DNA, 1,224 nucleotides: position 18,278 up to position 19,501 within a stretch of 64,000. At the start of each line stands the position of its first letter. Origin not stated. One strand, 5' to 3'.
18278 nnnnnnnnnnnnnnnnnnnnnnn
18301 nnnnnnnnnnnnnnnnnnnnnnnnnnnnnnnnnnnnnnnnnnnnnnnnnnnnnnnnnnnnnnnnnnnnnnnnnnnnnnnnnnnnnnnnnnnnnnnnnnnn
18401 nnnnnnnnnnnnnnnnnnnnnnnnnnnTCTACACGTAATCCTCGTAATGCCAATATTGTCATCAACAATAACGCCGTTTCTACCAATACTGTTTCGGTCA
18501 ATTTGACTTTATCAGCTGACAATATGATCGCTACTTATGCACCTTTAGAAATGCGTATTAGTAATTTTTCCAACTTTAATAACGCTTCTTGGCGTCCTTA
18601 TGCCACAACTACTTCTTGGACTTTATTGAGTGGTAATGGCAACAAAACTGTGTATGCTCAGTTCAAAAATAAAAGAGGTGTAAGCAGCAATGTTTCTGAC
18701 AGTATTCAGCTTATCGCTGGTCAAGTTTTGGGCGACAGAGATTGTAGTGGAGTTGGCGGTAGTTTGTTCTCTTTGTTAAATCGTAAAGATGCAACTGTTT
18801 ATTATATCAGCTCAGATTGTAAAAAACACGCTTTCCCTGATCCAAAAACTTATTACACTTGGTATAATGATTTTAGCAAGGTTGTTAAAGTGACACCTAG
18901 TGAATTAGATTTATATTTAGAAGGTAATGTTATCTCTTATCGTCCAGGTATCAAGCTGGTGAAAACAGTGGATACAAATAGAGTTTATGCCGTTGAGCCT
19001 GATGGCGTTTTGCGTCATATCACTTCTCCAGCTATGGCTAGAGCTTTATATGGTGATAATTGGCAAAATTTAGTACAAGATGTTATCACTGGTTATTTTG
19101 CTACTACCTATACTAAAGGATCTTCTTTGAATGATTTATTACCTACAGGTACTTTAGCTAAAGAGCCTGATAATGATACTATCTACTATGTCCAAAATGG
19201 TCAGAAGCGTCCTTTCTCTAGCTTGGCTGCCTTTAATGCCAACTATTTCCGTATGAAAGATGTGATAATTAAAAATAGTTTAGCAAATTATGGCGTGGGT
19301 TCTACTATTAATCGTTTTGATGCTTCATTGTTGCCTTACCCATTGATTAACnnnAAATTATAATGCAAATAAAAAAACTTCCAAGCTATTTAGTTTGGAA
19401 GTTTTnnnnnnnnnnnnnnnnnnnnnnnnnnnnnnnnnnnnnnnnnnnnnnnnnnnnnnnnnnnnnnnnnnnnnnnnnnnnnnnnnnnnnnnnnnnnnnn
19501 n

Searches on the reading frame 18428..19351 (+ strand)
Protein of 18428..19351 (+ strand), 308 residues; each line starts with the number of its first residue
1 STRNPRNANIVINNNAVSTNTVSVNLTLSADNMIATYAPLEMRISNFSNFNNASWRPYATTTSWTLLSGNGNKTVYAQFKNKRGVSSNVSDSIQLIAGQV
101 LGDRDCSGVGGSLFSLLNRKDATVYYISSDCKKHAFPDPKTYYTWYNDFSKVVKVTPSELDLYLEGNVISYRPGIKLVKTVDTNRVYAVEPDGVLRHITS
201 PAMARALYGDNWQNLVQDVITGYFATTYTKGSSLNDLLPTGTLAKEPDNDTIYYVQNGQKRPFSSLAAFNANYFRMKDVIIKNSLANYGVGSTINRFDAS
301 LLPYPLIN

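Call 46: search_solved_structures(query=window:18428-19351:+, max_evalue=10)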
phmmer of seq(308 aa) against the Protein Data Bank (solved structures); distinct sequences matched with E-value up to 10: 3.
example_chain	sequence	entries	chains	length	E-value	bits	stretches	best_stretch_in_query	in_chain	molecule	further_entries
4af1_A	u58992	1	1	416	0.12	15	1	190-244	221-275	PEPTIDE CHAIN RELEASE FACTOR SUBUNIT 1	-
6qwt_A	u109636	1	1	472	0.77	12.4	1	142-252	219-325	Genome polyprotein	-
6mtk_A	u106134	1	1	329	1.4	11.6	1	219-258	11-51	Tryptophanyl-tRNA synthetase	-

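Call 48: search_protein_families(library=pfam, proteins=[window:18428-19351:+], max_evalue=10)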
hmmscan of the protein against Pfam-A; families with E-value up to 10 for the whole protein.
seq(308 aa): 2 families
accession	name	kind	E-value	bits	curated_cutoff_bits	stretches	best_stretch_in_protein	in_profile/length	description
PF06251.17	Caps_syn_GfcC_C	-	0.01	16.3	20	1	167-197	12-42/90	Capsule biosynthesis GfcC C-terminal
PF16216.10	GxGYxYP_N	-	0.15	12.3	23.9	1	116-157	24-57/72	GxGYxYP_N 1st domain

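Call 49: find_homologous_proteins(query=window:18428-19351:+, max_evalue=0.00001)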
Query seq(308 aa) (308 aa): 11 proteins with E <= 0.00001 among 772 candidates.
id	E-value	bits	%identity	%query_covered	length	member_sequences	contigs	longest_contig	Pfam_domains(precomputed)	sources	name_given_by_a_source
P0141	5.1e-187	638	92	99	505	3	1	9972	PF17963.8,PF17892.8,PF17803.8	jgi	jgi:hypothetical protein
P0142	3.3e-113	396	58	99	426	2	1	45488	PF17963.8,PF17892.8,PF17803.8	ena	-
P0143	2.5e-49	186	47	65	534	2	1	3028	PF13620.13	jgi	-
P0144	1.1e-44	171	46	64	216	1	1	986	-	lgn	-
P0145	1.6e-43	167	46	62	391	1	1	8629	-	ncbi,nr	ncbi:MAG: hypothetical protein Q8O32_03780, partial [bacterium]|nr:hypothetical protein [bacterium]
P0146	2.3e-35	141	33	54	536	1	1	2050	-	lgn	-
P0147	6.6e-34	136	33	74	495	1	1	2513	-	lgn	-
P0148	3.6e-26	110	33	67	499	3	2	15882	-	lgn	-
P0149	1.9e-24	105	38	54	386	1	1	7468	-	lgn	-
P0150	2.8e-24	104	38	59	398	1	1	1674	-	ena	-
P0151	5.4e-8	51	45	27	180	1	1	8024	-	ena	-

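Call 50: find_encoding_contigs(protein=P0142, flank=5000, max_places=4)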
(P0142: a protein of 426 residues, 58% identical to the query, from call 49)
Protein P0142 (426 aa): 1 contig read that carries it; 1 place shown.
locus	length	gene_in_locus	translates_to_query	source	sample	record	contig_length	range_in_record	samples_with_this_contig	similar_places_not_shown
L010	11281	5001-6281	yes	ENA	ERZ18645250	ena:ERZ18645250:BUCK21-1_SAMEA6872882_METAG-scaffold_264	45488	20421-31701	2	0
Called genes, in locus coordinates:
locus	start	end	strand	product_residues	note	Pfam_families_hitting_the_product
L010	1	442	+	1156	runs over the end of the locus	-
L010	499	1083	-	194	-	-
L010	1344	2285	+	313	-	-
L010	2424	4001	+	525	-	PF00188:CAP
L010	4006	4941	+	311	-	-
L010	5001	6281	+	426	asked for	PF17803:Cadherin_4, PF17892:Cadherin_5, PF17963:Big_9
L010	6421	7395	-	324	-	PF01207:Dus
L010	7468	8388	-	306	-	PF01544:CorA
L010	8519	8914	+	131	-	PF04977:DivIC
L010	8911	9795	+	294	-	-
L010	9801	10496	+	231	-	PF03330:DPBB_1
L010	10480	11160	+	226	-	PF02463:SMC_N (faint), PF00005:ABC_tran, PF13304:AAA_21 (faint)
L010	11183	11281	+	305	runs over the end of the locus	PF18075:FtsX_ECD, PF02687:FtsX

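Call 60: predict_structure(alignment_id=A1)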
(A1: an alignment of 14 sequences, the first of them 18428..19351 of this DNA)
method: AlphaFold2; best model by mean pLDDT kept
length: 308 residues; sequences in the alignment: 14
mean_pLDDT: 88.8   pTM: 0.62
mean pLDDT of the five models: 88.8, 86.2, 84.6, 84.3, 80.4
residues with pLDDT >= 90: 189; 70-90: 102; 50-70: 12; < 50: 5
segments of 3 or more residues with pLDDT < 50: 99-103
pLDDT, mean of each block of 10 residues (from residue 1): 84 87 90 90 92 91 83 95 95 74 62 86 88 90 89 84 87 93 92 94 93 92 88 90 94 96 96 91 94 93 77
secondary structure, 60 per line:
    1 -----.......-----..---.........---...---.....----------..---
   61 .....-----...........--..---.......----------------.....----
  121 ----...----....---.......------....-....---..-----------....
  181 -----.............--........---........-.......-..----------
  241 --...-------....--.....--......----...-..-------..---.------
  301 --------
elements in order: E6-12 E23-31 E41-45 E61-65 E71-81 E89-95 E112-116 E125-127 E132-135 H139-145 E152-155 H157-160 E177-180 E186-190 E194-198 H201-208 H212-215 E216-219 H221-227 E243-245 E253-256 E259-263 H266-271

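Call 62: fold_search(model_id=the predicted structure, library=pdb)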
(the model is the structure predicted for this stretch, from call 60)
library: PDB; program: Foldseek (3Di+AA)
matches with E <= 10: 1864; with E <= 0.001: 5
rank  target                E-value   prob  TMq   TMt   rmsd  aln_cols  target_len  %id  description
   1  9bfp_A                1.1e-04  0.98  0.23  0.08  18.5       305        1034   11  Cryo-EM structure of Sevenless extracellular domain (monomer) (released 2025-01-29)
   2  9bhx                  3.5e-04  1.00  0.22  0.08  12.2       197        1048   10  Structure of the extracellular domain of Protein Sevenless (released 2025-01-22)
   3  9bfs_A                4.1e-04  0.99  0.24  0.06  17.4       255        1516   10  Cryo-EM structure of Sevenless extracellular domain (dimer, pH 6.6) (released 2025-01-29)
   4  9bfq_A                5.4e-04  0.99  0.23  0.08  15.9       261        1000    9  Cryo-EM structure of Sevenless in complex with Bride of Sevenless (released 2025-01-29)
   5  9flv_A                9.4e-04  0.99  0.25  0.19  15.1       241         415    9  CryoEM structure of the fragment-5 (2393-2807) in the grappling hook protein A (GhpA) in the bacterium Aureispira sp.  (released 2024-10-16)
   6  7jgt                  1.2e-03  1.00  0.19  0.52   4.9       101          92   17  Crystal Structure of FN3tt (released 2021-07-21)
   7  9oyz_B                1.4e-03  0.96  0.22  0.08  16.3       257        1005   10  Cryo-EM structure of chicken ROS1 in apo-state. Cryo-EM refinement is focused on the "head" region of chicken ROS1. (released 2026-02-25)
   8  2edd_MODEL_1_A        2.1e-03  1.00  0.19  0.40   6.2       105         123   12  Solution structure of the fifth fibronectin type III domain of human Netrin receptor DCC (released 2008-03-04)
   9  5x83_B                2.1e-03  0.99  0.22  0.31   9.5       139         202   11  Structure of DCC FN456 domains (released 2017-09-06)
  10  7nps_B4               2.1e-03  0.66  0.18  0.14  27.4       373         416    9  Structure of the periplasmic assembly from the ESX-5 inner membrane complex, C1 model (released 2021-05-26)
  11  9oz6_B                2.3e-03  0.95  0.23  0.08  15.9       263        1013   10  Cryo-EM structure of 1:1 chicken ROS1 and chicken NEL complex. (released 2026-02-25)
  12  9ozi_A                2.3e-03  0.92  0.22  0.05  16.2       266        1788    9  Cryo-EM structure of chicken ROS1 in apo-state. This is the complete map and model. (released 2026-02-25)
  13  9pvp                  3.0e-03  0.89  0.20  0.05  16.2       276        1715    9  Cryo-EM structure of receptor tyrosine kinase ROS1 extracellular domain (released 2026-02-25)
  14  1uem_MODEL_1_A        3.2e-03  1.00  0.20  0.42   5.8       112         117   18  Solution Structure of the First Fibronectin Type III domain of human KIAA1568 Protein (released 2003-11-19)
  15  7y8i_D                3.3e-03  1.00  0.21  0.58   4.9        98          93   12  Crystal structure of sDscam FNIII3 domain, isoform alpha7 (released 2023-05-24)
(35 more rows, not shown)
